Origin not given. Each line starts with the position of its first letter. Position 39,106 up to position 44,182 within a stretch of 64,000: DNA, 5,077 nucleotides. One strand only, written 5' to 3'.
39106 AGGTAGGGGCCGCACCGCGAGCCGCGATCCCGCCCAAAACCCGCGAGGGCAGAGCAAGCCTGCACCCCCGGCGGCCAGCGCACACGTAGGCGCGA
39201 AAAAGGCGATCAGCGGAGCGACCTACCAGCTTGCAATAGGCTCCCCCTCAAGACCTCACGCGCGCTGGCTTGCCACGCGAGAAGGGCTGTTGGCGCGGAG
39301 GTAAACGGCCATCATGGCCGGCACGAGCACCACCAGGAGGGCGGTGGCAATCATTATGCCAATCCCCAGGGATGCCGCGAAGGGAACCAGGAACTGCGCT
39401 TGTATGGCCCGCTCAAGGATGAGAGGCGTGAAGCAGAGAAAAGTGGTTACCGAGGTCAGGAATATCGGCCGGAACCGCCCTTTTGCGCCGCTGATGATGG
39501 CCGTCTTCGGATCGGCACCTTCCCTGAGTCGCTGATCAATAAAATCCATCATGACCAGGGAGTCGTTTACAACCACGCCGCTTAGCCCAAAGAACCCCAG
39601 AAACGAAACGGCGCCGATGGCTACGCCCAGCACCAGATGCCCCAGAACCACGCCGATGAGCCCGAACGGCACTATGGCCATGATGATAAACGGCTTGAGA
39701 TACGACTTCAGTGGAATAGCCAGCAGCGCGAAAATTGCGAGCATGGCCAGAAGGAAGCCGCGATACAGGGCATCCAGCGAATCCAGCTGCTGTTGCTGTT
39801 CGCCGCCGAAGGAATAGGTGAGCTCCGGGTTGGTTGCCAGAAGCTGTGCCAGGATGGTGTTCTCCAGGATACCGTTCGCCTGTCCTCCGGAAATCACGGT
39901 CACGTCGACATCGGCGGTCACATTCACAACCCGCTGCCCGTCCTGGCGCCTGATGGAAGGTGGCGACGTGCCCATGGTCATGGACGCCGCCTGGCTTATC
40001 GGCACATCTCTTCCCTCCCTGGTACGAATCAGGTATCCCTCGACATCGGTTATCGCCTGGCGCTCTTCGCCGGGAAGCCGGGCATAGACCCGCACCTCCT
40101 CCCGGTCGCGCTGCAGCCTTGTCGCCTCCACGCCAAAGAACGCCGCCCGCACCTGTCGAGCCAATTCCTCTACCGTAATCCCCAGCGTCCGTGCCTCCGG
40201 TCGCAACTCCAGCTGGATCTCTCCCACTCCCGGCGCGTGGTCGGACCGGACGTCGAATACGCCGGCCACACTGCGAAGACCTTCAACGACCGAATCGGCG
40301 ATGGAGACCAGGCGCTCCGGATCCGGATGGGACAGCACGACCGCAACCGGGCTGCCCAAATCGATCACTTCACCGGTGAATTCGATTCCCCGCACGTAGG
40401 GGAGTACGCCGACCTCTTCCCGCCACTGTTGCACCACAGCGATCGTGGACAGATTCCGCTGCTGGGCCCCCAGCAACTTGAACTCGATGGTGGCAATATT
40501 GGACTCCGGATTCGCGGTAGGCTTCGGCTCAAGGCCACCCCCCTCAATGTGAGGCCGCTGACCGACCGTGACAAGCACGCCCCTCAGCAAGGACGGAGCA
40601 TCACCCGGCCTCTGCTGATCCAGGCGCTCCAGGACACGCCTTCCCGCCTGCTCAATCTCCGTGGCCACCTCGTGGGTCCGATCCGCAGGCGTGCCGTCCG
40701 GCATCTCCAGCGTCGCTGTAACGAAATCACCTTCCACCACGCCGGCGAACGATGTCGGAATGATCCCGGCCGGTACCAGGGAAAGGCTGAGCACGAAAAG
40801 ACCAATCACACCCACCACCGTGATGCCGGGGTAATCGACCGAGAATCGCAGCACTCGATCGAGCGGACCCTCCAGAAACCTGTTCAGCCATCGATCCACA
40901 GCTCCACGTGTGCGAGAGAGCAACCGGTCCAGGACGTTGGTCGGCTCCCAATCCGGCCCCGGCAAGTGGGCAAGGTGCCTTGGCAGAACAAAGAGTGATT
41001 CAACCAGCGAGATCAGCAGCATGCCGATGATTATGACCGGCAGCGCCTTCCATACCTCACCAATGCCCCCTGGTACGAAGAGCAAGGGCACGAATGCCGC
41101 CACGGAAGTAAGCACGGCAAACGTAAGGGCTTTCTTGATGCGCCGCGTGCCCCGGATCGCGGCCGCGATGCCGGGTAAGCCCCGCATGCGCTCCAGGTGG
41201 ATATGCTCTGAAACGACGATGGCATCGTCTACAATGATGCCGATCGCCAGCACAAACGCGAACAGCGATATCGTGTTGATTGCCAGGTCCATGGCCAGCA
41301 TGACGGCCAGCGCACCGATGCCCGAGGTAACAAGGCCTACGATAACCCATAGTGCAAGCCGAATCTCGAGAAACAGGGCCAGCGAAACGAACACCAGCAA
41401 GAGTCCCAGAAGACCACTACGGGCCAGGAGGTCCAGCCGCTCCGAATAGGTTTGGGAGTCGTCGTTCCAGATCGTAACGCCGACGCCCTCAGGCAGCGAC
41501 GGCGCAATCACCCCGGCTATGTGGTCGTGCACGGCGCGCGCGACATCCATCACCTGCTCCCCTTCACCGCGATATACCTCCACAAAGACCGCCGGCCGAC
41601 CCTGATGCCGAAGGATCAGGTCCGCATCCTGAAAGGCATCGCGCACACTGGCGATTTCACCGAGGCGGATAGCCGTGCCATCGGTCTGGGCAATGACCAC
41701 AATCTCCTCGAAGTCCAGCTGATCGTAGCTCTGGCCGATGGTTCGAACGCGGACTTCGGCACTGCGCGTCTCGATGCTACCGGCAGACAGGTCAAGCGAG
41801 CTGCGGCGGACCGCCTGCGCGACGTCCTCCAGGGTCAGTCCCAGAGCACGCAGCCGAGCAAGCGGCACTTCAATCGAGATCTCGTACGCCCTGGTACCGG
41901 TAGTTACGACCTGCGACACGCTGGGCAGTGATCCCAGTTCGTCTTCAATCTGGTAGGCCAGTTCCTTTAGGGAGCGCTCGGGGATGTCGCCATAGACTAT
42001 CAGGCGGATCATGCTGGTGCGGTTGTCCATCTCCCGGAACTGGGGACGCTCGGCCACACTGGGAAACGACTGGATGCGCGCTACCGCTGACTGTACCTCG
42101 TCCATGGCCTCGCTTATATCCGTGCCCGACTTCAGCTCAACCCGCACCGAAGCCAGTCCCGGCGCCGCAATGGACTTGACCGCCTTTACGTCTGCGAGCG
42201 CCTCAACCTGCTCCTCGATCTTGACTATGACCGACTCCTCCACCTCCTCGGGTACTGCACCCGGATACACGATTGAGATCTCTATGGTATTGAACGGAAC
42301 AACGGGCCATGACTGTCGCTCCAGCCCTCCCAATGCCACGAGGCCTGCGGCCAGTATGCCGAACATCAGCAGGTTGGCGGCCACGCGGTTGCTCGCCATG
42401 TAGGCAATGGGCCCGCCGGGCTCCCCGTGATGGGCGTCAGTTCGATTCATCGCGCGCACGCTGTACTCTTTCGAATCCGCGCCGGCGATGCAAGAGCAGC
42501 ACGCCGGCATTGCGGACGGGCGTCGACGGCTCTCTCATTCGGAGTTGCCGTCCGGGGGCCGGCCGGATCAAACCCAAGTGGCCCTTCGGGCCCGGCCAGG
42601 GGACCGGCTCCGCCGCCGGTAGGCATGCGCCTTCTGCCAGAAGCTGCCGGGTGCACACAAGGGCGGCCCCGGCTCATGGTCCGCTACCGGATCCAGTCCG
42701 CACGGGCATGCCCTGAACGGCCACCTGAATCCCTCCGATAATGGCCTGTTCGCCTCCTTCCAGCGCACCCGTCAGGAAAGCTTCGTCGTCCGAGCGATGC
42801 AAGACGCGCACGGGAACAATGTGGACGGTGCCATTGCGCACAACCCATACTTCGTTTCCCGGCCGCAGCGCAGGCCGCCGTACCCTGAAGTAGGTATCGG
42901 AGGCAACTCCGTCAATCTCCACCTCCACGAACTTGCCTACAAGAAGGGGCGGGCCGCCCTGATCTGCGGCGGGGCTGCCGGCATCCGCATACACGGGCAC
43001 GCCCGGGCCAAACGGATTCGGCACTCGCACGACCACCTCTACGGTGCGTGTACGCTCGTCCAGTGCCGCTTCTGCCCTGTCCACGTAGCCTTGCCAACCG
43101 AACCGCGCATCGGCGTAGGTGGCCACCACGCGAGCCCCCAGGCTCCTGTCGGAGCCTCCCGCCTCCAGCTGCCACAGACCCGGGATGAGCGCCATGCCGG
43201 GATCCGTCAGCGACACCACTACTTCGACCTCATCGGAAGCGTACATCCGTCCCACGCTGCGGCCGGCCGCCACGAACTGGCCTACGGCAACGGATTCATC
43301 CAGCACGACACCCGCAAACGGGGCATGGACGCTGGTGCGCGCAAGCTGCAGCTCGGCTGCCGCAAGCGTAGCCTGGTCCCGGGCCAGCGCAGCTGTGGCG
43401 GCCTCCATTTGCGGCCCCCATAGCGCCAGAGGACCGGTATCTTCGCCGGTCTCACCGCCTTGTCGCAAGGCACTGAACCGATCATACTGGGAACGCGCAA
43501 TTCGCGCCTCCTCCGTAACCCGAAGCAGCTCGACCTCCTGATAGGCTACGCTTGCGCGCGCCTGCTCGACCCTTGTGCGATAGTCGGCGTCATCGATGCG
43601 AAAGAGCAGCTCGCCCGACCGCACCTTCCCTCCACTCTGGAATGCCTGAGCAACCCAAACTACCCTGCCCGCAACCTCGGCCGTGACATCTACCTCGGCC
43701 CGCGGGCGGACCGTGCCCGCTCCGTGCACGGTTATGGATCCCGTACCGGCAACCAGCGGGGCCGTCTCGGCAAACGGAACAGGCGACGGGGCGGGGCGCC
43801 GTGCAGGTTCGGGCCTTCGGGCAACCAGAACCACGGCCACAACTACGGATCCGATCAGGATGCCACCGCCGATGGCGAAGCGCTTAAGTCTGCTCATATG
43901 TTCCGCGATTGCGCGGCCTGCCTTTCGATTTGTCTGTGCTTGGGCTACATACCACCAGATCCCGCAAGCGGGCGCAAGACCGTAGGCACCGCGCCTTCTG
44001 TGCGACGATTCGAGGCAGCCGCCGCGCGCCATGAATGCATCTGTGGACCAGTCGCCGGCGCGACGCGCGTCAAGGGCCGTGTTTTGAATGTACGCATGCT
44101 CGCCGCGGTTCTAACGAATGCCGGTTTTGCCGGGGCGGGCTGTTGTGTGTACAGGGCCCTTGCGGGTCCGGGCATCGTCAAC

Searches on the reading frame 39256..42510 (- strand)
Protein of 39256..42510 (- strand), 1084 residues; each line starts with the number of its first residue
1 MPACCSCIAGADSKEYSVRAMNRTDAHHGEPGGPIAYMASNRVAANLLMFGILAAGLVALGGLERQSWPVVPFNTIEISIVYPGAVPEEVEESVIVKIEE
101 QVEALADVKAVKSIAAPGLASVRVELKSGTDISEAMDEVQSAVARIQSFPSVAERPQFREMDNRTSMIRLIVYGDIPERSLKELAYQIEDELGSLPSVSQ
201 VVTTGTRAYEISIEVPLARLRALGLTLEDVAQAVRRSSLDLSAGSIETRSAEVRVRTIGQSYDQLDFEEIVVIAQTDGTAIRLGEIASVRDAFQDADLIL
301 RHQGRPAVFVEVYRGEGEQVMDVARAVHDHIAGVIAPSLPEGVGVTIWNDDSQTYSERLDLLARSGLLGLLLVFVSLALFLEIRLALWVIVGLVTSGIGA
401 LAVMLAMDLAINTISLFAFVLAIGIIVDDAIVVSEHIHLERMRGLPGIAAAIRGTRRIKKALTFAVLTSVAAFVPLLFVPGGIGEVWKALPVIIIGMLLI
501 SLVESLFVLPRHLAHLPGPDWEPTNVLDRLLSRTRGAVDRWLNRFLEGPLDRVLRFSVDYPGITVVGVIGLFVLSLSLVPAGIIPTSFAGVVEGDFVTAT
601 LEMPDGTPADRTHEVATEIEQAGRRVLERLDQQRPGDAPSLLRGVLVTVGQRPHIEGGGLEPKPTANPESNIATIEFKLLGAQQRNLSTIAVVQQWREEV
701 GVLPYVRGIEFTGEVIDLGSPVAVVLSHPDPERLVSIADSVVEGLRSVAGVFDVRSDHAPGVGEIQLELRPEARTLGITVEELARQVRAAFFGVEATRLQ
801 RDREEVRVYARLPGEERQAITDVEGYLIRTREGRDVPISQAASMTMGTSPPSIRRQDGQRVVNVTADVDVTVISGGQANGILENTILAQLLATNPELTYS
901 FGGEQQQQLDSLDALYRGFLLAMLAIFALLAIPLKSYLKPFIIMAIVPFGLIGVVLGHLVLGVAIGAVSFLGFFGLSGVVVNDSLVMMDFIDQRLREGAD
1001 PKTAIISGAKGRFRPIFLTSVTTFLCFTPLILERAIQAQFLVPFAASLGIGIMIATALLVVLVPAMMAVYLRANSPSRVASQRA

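Call 22: search_protein_families(library=pfam, proteins=[window:39256-42510:-], max_evalue=0.00001)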
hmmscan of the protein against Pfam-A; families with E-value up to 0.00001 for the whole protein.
window:39256-42510:- (1084 aa): 1 family
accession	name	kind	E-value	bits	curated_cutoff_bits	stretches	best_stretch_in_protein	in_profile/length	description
PF00873.25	ACR_tran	-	2e-152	509.6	28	1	40-1068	7-1018/1021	AcrB/AcrD/AcrF family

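Call 23: search_protein_families(library=ncbifam, proteins=[window:39256-42510:-], max_evalue=0.00001)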
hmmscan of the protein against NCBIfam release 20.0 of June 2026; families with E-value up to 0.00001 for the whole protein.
window:39256-42510:- (1084 aa): 12 families
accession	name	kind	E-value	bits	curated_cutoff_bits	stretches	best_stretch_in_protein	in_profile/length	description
NF033617.1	RND_permease_2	subfamily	1.1e-118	397.7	1250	1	42-1067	8-1004/1009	multidrug efflux RND transporter permease subunit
NF000282.2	RND_permease_1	subfamily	4.8e-96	322.7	1250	2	46-622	12-596/1029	multidrug efflux RND transporter permease subunit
TIGR00915.1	2A0602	subfamily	2.7e-86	290.4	940.35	2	46-621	13-596/1050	efflux RND transporter permease subunit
NF007798.0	PRK10503.1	equivalog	5.4e-68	229.6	1584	2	30-619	8-596/1040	MdtB/MuxB family multidrug efflux RND transporter permease subunit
TIGR00914.1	2A0601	subfamily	8.1e-68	229.1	701.45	2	719-1077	681-1042/1051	CusA/CzcA family heavy metal efflux RND transporter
NF007905.0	PRK10614.1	equivalog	1.4e-66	224.9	1774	2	40-594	9-562/1025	multidrug efflux RND transporter permease subunit MdtC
NF007842.1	PRK10555.1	equivalog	5.6e-62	209.9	1854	2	52-621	19-595/1036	multidrug efflux RND transporter permease AcrD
NF000037.1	RND_perm_OqxB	exception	1.3e-57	195.3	2200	2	43-623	12-606/1050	multidrug efflux RND transporter permease subunit OqxB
NF007133.0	PRK09579.1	equivalog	1.4e-56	191.7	1763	2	43-548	12-523/1017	multidrug efflux RND transporter permease subunit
NF007131.0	PRK09577.1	equivalog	2e-54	184.8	1768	2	43-622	10-594/1045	multidrug efflux RND transporter permease subunit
NF011706.2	PRK15127.1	equivalog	8.6e-49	166.3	2150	2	49-619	16-594/1049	multidrug efflux RND transporter permease subunit AcrB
TIGR00916.1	2A0604s01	subfamily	1.5e-10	41.1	148.6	0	365-479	93-207/231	SecD/SecF family protein translocase subunit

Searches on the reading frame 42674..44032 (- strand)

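Call 22: search_protein_families(library=pfam, proteins=[window:42674-44032:-], max_evalue=0.00001)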
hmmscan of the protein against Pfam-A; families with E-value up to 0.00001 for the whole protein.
window:42674-44032:- (452 aa): 2 families
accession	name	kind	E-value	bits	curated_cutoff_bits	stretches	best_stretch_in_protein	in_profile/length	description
PF13437.12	HlyD_3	-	1.3e-11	45.6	22.2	1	235-339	2-95/106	HlyD family secretion protein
PF16576.10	HlyD_D23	-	1.5e-06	28.1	30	0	109-340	15-204/214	Barrel-sandwich domain of CusB or HlyD membrane-fusion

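Call 23: search_protein_families(library=ncbifam, proteins=[window:42674-44032:-], max_evalue=0.00001)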
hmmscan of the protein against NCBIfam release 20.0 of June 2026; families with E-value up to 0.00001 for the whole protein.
window:42674-44032:- (452 aa): 14 families
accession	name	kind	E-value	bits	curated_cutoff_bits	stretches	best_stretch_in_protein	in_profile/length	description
TIGR01730.1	RND_mfp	subfamily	3.6e-40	137.9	94.9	1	103-445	16-320/322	efflux RND transporter periplasmic adaptor subunit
NF007785.0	PRK10476.1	equivalog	1.5e-16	60.2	376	2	114-169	49-102/347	multidrug transporter subunit MdtN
TIGR00998.1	8a0101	subfamily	2.5e-15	56.3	390.8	2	113-165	42-92/334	EmrA/EmrK family multidrug efflux transporter periplasmic adaptor subunit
NF008589.1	PRK11556.1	equivalog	1.6e-13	50.4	391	1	102-275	73-237/392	MdtA/MuxA family multidrug efflux RND transporter periplasmic adaptor subunit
TIGR00999.1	8a0102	subfamily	4.6e-12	45.6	319.3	1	135-436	2-268/271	CzcB/NccB family metal efflux transporter periplasmic adaptor subunit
NF007850.1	PRK10559.1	equivalog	1.1e-10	41.1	400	1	116-259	43-174/303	p-hydroxybenzoic acid efflux pump subunit AaeA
NF008606.0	PRK11578.1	equivalog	6.4e-10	38.7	342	1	64-259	12-210/371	macrolide transporter subunit MacA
NF033834.1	RND_adapt_MexA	exception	2.2e-09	36.9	750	0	208-342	133-270/373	multidrug efflux RND transporter periplasmic adaptor subunit MexA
NF045904.1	RND-peri-MexE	equivalog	6.1e-09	35.2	714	1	113-260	63-199/390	multidrug efflux RND transporter periplasmic adaptor subunit MexE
NF000272.2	OqxA_adapt_sub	exception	7.3e-09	35.1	835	1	60-260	15-203/391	multidrug efflux RND transporter periplasmic adaptor subunit OqxA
NF002939.0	PRK03598.1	equivalog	8.4e-09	35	393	0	209-260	181-232/332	secretion protein HlyD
NF033138.2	RND-peri-MexC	equivalog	1.1e-08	34.7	625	1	59-259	9-198/375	MexC family multidrug efflux RND transporter periplasmic adaptor subunit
NF007362.0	PRK09859.1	equivalog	3.9e-08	32.8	738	1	87-346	35-285/385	multidrug transporter subunit MdtE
NF007132.1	PRK09578.1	equivalog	4.3e-07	29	512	0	105-254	57-195/396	MexX/AxyX family multidrug efflux RND transporter periplasmic adaptor subunit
